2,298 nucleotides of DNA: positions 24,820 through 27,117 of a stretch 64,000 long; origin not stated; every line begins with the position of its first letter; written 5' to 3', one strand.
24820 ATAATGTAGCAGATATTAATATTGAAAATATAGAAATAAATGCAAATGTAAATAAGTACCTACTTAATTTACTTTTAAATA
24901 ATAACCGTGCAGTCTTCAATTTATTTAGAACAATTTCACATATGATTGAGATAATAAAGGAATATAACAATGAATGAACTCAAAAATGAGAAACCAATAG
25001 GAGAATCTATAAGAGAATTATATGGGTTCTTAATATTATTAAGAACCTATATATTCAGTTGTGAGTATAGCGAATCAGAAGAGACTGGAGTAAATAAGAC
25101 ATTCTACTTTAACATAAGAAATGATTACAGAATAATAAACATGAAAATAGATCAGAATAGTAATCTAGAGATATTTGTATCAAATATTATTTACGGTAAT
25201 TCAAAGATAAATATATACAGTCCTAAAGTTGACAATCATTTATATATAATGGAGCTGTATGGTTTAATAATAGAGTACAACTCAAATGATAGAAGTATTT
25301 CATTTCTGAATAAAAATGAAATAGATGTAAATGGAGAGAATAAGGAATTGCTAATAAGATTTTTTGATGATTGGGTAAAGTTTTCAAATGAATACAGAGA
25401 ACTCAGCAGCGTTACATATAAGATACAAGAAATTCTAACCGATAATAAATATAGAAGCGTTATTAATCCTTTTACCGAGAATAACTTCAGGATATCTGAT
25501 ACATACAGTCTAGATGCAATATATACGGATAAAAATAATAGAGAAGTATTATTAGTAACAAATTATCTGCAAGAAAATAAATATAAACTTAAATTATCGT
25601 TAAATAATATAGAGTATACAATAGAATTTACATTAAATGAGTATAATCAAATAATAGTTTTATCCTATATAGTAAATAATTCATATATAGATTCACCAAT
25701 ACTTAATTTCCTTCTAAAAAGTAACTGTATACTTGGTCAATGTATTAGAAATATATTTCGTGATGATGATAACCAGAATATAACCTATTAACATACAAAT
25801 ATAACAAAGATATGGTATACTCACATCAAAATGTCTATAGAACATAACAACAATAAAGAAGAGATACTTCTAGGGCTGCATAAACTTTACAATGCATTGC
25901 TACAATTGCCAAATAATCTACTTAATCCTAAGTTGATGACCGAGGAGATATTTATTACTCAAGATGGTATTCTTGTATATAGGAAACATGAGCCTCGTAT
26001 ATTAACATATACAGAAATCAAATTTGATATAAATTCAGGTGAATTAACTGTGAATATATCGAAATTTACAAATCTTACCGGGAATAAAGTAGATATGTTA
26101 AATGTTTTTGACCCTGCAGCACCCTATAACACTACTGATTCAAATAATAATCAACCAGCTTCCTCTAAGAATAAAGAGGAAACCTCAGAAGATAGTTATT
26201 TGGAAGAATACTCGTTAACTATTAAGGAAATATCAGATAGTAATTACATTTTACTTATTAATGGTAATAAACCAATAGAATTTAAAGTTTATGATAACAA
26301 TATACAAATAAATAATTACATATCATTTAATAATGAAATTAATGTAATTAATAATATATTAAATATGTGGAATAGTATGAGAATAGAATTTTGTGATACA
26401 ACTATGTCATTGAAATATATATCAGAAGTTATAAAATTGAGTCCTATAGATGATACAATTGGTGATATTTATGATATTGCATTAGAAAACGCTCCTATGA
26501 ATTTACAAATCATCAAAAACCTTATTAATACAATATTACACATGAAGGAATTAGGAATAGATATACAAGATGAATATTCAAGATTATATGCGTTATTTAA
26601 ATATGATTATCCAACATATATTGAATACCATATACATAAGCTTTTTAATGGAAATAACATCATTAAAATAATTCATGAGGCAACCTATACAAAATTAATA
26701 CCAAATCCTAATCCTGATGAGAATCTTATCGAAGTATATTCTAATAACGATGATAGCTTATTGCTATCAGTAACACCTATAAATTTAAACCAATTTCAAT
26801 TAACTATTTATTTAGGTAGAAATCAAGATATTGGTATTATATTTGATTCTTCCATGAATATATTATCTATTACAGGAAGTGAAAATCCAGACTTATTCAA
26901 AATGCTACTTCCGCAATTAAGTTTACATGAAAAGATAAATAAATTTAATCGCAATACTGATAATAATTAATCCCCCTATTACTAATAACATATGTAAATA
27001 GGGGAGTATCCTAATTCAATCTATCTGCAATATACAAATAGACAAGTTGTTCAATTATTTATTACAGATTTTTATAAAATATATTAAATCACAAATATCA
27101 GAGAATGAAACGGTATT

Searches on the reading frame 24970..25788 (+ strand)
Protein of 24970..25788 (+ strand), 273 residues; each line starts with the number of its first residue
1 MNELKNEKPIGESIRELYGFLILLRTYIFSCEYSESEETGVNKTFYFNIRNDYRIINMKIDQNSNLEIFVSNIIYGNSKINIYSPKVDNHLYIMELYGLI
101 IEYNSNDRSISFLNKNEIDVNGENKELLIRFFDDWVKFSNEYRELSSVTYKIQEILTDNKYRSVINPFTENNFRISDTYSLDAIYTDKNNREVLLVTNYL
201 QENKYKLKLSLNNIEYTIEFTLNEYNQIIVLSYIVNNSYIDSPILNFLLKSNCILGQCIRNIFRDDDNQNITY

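Call 6: search_protein_families(library=pfam, proteins=[window:24970-25788:+], max_evalue=1)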
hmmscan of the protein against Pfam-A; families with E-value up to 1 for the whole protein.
window:24970-25788:+ (273 aa): 1 family
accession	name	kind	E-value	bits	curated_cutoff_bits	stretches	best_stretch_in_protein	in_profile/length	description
PF16352.10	DUF4980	-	0.26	11.6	28.9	1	182-227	18-63/109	Domain of unknown function (DUF4980)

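Call 10: search_protein_families(library=padloc, proteins=[window:24970-25788:+], max_evalue=1)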
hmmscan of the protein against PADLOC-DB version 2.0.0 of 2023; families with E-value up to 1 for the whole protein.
window:24970-25788:+ (273 aa): 0 families

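Call 11: search_protein_families(library=ncbifam, proteins=[window:24970-25788:+], max_evalue=1)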
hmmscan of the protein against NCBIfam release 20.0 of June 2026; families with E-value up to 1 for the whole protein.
window:24970-25788:+ (273 aa): 1 family
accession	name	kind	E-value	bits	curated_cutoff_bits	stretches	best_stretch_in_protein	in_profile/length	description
NF053802.1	FPM13_fam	exception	0.013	15.6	210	1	105-161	22-78/113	FPM13 family metalloprotein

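Call 12: find_encoding_contigs(protein=window:24970-25788:+, flank=10000, max_places=6)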
Protein window:24970-25788:+ (273 aa): 3 contigs read that carry it; 1 place shown.
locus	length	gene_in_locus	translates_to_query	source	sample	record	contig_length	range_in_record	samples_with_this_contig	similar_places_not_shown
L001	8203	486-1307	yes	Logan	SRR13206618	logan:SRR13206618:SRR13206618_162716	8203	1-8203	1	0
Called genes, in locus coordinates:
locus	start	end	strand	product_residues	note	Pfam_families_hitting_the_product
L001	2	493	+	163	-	?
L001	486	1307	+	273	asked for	-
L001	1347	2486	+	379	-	-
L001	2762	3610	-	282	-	-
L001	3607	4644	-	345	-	PF05673:DUF815 (faint), PF05496:RuvB_N, PF13191:AAA_16 (weak), PF00004:AAA, PF00910:RNA_helicase (faint), PF07728:AAA_5, PF17864:AAA_lid_4, PF05491:WHD_RuvB, +1 more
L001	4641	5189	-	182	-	PF01330:RuvA_N (weak), PF14520:HHH_5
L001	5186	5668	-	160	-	PF02075:RuvC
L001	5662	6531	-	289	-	PF20772:TACO1_YebC_N, PF01709:Transcrip_reg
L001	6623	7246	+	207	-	-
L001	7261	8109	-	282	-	-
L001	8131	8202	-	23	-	?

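Call 30: predict_structure(protein=window:24970-25788:+)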
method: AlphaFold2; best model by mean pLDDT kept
length: 273 residues; sequences in the alignment: 1
mean_pLDDT: 46.3   pTM: 0.46
mean pLDDT of the five models: 46.3, 41.1, 38.7, 35.8, 33.2
residues with pLDDT >= 90: 0; 70-90: 28; 50-70: 73; < 50: 172
segments of 3 or more residues with pLDDT < 50: 1-6, 26-68, 74-78, 144-202, 209-214, 222-229, 235-273
pLDDT, mean of each block of 10 residues (from residue 1): 43 61 45 32 35 39 42 51 58 67 80 60 73 69 44 34 28 25 30 35 51 48 46 47 34 40 37 31
secondary structure, 60 per line:
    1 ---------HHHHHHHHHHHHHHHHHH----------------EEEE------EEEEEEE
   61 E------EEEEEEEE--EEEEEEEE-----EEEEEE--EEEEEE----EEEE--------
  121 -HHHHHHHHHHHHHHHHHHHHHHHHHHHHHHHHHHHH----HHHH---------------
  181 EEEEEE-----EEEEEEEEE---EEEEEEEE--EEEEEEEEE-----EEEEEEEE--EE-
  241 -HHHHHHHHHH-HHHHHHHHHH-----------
elements in order: H10-27 E44-47 E54-61 E68-75 E78-85 E91-96 E99-104 E109-112 H122-157 H162-165 E181-186 E192-200 E204-211 E214-222 E228-235 H242-251 H253-262

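Call 31: search_protein_representatives(protein=window:24970-25788:+)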
Query: 273 residues. Proteins with E-value up to 0.001 (for the whole library): 2; up to 1e-10: 1; up to 1e-30: 1. The best 2 are listed.
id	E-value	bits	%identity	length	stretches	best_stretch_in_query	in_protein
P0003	2.7e-169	577.6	100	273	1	1-273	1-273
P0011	1.9e-10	57.0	42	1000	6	37-67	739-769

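Call 37: search_protein_families(library=phrogs, proteins=[window:24970-25788:+], max_evalue=1)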
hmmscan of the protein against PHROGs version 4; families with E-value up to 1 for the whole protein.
window:24970-25788:+ (273 aa): 0 families

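Call 47: fold_search(model_id=the predicted structure, library=pdb)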
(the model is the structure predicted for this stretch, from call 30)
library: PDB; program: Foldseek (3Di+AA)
matches with E <= 10: 469; with E <= 0.001: 0
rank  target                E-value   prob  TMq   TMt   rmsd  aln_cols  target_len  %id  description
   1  9azz_A                1.1e-02  0.82  0.17  0.25  18.3       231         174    8  Crystal structure of outer membrane lipoprotein carrier protein (LolA) from Ehrlichia ruminantium (released 2024-03-20)
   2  9azz_B                2.1e-02  0.51  0.17  0.26  19.8       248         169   10  Crystal structure of outer membrane lipoprotein carrier protein (LolA) from Ehrlichia ruminantium (released 2024-03-20)
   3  9azz_C                3.3e-02  0.77  0.16  0.24  18.1       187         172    9  Crystal structure of outer membrane lipoprotein carrier protein (LolA) from Ehrlichia ruminantium (released 2024-03-20)
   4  9tpm                  3.3e-02  0.28  0.15  0.17  18.8       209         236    7  Structure of LolB from Porphyromonas gingivalis (released 2026-02-18)
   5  8wfp_B                4.6e-02  0.16  0.15  0.17  21.8       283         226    9  Crystal structure of polo-like kinase(PLK1)PBD in complex with DD-1 (released 2024-09-25)
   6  3rpx_A                9.9e-02  0.69  0.24  0.38  11.1       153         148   15  Crystal structure of complement component 1, q subcomponent binding protein, C1QBP (released 2011-05-11)
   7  8veh_C                9.9e-02  0.23  0.15  0.19  17.9       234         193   10  Crystal structure of outer membrane lipoprotein carrier protein (LolA) from Rickettsia bellii (released 2023-12-27)
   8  9c89                  1.4e-01  0.20  0.13  0.20  19.1       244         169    9  Crystal structure of outer membrane lipoprotein carrier protein (LolA) from Ehrlichia chaffeensis (released 2024-06-19)
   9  8t5j                  2.9e-01  0.14  0.13  0.23  17.1       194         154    9  Crystal structure of outer membrane lipoprotein carrier protein (LolA) from Francisella philomiragia (released 2023-06-28)
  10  8v1k_A                3.5e-01  0.14  0.14  0.20  19.4       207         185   11  Crystal structure of outer membrane lipoprotein carrier protein (LolA) from Francisella tularensis (released 2023-11-29)
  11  8e22_MODEL_1_X        3.7e-01  0.30  0.14  0.24  13.8        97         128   14  VPS37A_21-148 (released 2023-08-09)
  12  5jaa_D                4.3e-01  0.66  0.14  0.34   9.6        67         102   16  Crystal structure of the HigBA2 toxin-antitoxin complex (released 2017-04-05)
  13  4r4x                  4.3e-01  0.09  0.15  0.09  19.9       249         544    8  Structure of PNGF-II in C2 space group (released 2015-01-28)
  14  4azm_B                5.1e-01  0.80  0.17  0.31   7.1        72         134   19  Human epidermal fatty acid-binding protein (FABP5) in complex with the inhibitor BMS-309413 (released 2013-08-07)
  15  4azp                  5.4e-01  0.38  0.16  0.29  17.8       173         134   11  Murine epidermal fatty acid-binding protein (FABP5) in complex with the endocannabinoid anandamide (released 2013-08-07)
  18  3rpx_C                6.7e-01  0.25  0.23  0.39   9.5       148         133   15  Crystal structure of complement component 1, q subcomponent binding protein, C1QBP (released 2011-05-11)
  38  1p32_A                9.8e-01  0.11  0.18  0.24  22.0       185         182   10  CRYSTAL STRUCTURE OF HUMAN P32, A DOUGHNUT-SHAPED ACIDIC MITOCHONDRIAL MATRIX PROTEIN (released 1999-04-06)
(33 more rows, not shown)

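Call 51: find_related_loci(query=window:24970-25788:+, collection=viral_contigs, flank=5000)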
Query window:24970-25788:+ (273 aa) in viral_contigs; peptide patterns used: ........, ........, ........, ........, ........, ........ (x = any residue, [..] = any of these).
17 stretches matched a pattern, but none encodes a relative of the query by tblastn (E <= 1e-3).

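Call 55: search_dna_similar(query=window:24970-25788:+, collection=phages, mode=protein, max_evalue=0.01, max_rows=10)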
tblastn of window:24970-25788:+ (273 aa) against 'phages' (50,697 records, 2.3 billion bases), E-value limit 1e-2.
No match.

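Call 56: fold_search(model_id=the predicted structure, library=viral)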
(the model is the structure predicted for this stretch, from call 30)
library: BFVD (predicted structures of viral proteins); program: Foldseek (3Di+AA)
matches with E <= 10: 1030; with E <= 0.001: 0
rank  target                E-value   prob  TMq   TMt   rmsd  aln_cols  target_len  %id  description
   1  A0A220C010            2.5e-03  0.41  0.14  0.16  18.1       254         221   11  (no name in the UniProt tables at hand)
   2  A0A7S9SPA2            3.9e-03  0.21  0.12  0.07  34.4       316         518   10  (no name in the UniProt tables at hand)
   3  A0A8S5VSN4            6.7e-03  0.69  0.20  0.23  15.6       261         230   11  (no name in the UniProt tables at hand)
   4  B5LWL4                6.7e-03  0.28  0.12  0.12  21.3       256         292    8  Uncharacterized protein [Feldmannia species virus]
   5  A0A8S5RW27            8.3e-03  0.66  0.22  0.26  14.0       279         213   11  Uncharacterized protein [Siphoviridae sp. ctHip2]
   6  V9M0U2                1.3e-02  0.35  0.16  0.14  16.6       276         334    8  Uncharacterized protein [Vibrio phage VP4B]
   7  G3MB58                2.2e-02  0.28  0.14  0.08  20.8       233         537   13  Gp678 [Bacillus phage G]
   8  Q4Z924                2.3e-02  0.33  0.17  0.19  18.2       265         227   13  ORF053 [Staphylococcus phage Twort (strain DSM 17442 / HER 48)]
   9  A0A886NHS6            2.5e-02  0.20  0.15  0.17  18.0       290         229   10  (no name in the UniProt tables at hand)
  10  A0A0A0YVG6            3.1e-02  0.18  0.14  0.06  18.4       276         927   10  Uncharacterized protein [Erwinia phage phiEa2809]
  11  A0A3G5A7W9            3.1e-02  0.12  0.13  0.09  26.2       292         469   10  MORN repeat-containing protein [Hyperionvirus sp.]
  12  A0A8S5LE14            4.3e-02  0.20  0.13  0.18  15.2       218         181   13  Uncharacterized protein [Podoviridae sp. ctMxM32]
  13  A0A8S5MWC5            4.5e-02  0.38  0.21  0.15  19.3       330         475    9  Uncharacterized protein [Myoviridae sp. ct3wi9]
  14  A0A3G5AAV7            4.5e-02  0.35  0.18  0.17  21.7       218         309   10  MYND-type domain-containing protein [Hyperionvirus sp.]
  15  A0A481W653            4.7e-02  0.11  0.11  0.12  20.0       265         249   13  Uncharacterized protein [Fusobacterium phage Fnu1]
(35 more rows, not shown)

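Call 63: search_solved_structures(query=window:24970-25788:+, max_evalue=10)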
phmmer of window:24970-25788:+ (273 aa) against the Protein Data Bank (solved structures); distinct sequences matched with E-value up to 10: 13.
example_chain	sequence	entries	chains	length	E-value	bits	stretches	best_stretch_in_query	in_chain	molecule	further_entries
7tcl_X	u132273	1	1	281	0.0066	19.2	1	28-159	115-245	TauD/TfdA family dioxygenase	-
1yd3_A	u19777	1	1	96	0.32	13.7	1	158-211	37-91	UvrABC system protein C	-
1ycz_A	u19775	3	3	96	0.32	13.6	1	158-211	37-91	UvrABC system protein C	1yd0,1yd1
1yd2_A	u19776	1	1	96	0.33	13.6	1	158-211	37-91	UvrABC system protein C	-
1yd4_A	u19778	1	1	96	0.35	13.5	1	158-211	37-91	UvrABC system protein C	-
1yd5_A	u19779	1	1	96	0.38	13.4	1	158-209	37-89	UvrABC system protein C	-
7vij_A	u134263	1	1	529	0.49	13.1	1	137-200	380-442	Ubiquitin carboxyl-terminal hydrolase 7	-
2ylm_A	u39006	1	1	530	0.49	13.1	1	137-200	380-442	UBIQUITIN CARBOXYL-TERMINAL HYDROLASE 7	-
4z96_A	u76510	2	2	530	0.49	13.1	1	137-200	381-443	Ubiquitin carboxyl-terminal hydrolase 7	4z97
5jtv_A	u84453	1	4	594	0.5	13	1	137-200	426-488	Ubiquitin carboxyl-terminal hydrolase 7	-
4yoc_C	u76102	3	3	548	0.52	13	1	137-200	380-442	Ubiquitin carboxyl-terminal hydrolase 7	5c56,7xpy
9f26_A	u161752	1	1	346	0.73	12.5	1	83-142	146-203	DNA primase small subunit PriS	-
9f28_A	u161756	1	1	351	0.76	12.4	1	83-141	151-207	DNA primase small subunit PriS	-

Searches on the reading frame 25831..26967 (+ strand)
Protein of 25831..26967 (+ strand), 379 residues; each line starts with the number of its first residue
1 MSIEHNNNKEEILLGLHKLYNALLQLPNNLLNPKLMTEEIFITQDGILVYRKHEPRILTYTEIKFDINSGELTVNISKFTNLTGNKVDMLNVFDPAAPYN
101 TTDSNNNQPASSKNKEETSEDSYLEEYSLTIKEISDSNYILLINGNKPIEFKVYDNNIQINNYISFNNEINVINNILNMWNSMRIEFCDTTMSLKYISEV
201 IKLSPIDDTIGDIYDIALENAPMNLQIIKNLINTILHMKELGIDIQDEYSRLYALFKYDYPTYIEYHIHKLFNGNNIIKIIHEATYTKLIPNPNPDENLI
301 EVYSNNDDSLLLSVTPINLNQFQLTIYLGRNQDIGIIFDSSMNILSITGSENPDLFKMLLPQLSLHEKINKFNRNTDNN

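Call 6: search_protein_families(library=pfam, proteins=[window:25831-26967:+], max_evalue=1)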
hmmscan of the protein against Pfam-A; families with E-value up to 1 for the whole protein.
window:25831-26967:+ (379 aa): 0 families

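Call 10: search_protein_families(library=padloc, proteins=[window:25831-26967:+], max_evalue=1)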
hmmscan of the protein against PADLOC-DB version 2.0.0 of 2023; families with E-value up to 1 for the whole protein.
window:25831-26967:+ (379 aa): 0 families

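Call 11: search_protein_families(library=ncbifam, proteins=[window:25831-26967:+], max_evalue=1)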
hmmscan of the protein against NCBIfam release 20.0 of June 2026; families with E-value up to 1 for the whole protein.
window:25831-26967:+ (379 aa): 0 families

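Call 13: find_homologous_proteins(query=window:25831-26967:+, max_evalue=0.01)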
Query window:25831-26967:+ (379 aa): 2 proteins with E <= 0.01 among 2268 candidates.
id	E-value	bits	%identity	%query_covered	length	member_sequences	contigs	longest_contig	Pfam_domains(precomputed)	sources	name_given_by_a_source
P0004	9.6e-241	816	100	100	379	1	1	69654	-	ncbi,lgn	-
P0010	2.2e-235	799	91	100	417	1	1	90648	-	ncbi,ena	-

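Call 14: find_encoding_contigs(protein=P0010, flank=10000, max_places=4)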
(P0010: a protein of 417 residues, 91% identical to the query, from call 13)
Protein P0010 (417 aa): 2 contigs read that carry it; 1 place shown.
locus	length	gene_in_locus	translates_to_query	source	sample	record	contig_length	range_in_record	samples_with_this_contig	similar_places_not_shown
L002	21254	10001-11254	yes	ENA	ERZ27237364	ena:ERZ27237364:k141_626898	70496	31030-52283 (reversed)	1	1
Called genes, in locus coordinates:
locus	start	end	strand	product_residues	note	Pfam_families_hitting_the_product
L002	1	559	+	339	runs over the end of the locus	PF01336:tRNA_anti-codon (weak), PF01966:HD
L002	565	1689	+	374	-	PF00535:Glycos_transf_2, PF04138:GtrA_DPMS_TM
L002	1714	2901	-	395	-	PF00534:Glycos_transf_1, PF13692:Glyco_trans_1_4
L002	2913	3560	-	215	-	PF02397:Bac_transf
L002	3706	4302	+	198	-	-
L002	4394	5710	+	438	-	PF13393:tRNA-synt_His, PF00587:tRNA-synt_2b, PF03129:HGTP_anticodon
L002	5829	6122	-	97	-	-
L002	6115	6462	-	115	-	PF18924:DUF5674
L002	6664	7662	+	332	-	PF04607:RelA_SpoT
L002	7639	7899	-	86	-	-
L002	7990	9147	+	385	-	-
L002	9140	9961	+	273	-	-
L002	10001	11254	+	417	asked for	-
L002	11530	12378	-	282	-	-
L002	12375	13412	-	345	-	PF05673:DUF815 (faint), PF05496:RuvB_N, PF13191:AAA_16 (weak), PF00004:AAA, PF00910:RNA_helicase (faint), PF07728:AAA_5, PF17864:AAA_lid_4, PF05491:WHD_RuvB, +1 more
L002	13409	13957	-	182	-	PF01330:RuvA_N (weak), PF14520:HHH_5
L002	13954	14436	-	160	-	PF02075:RuvC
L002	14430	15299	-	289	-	PF20772:TACO1_YebC_N, PF01709:Transcrip_reg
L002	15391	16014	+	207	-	-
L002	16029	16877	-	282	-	-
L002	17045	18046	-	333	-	-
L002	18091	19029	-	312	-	PF01479:S4 (weak), PF00849:PseudoU_synth_2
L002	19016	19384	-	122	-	PF01258:zf-dskA_traR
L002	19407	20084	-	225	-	-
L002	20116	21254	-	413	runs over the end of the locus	PF00675:Peptidase_M16, PF05193:Peptidase_M16_C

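Call 37: search_protein_families(library=phrogs, proteins=[window:25831-26967:+], max_evalue=1)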
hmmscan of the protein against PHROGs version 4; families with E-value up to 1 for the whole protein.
window:25831-26967:+ (379 aa): 1 family
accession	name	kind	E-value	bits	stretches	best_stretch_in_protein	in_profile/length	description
phrog_5758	-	unknown function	0.16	13.3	1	213-308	3-97/106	-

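Call 52: find_related_loci(query=window:25831-26967:+, collection=viral_contigs, flank=5000)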
Query window:25831-26967:+ (379 aa) in viral_contigs; peptide patterns used: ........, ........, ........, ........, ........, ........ (x = any residue, [..] = any of these).
33 stretches matched a pattern, but none encodes a relative of the query by tblastn (E <= 1e-3).

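Call 64: search_solved_structures(query=window:25831-26967:+, max_evalue=10)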
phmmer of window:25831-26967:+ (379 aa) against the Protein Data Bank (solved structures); distinct sequences matched with E-value up to 10: 2.
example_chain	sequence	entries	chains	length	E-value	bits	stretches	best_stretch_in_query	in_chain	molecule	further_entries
1dek_A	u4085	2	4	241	0.088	15.2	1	133-185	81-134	DEOXYNUCLEOSIDE MONOPHOSPHATE KINASE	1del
9nww_B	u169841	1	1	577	0.9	11.9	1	204-264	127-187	Probable phosphatidylethanolamine transferase Mcr-1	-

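Call 75: search_dna_similar(query=window:25831-26967:+, collection=phages, mode=protein, max_evalue=0.01, max_rows=5)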
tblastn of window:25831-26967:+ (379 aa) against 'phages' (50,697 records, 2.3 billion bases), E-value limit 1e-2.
No match.
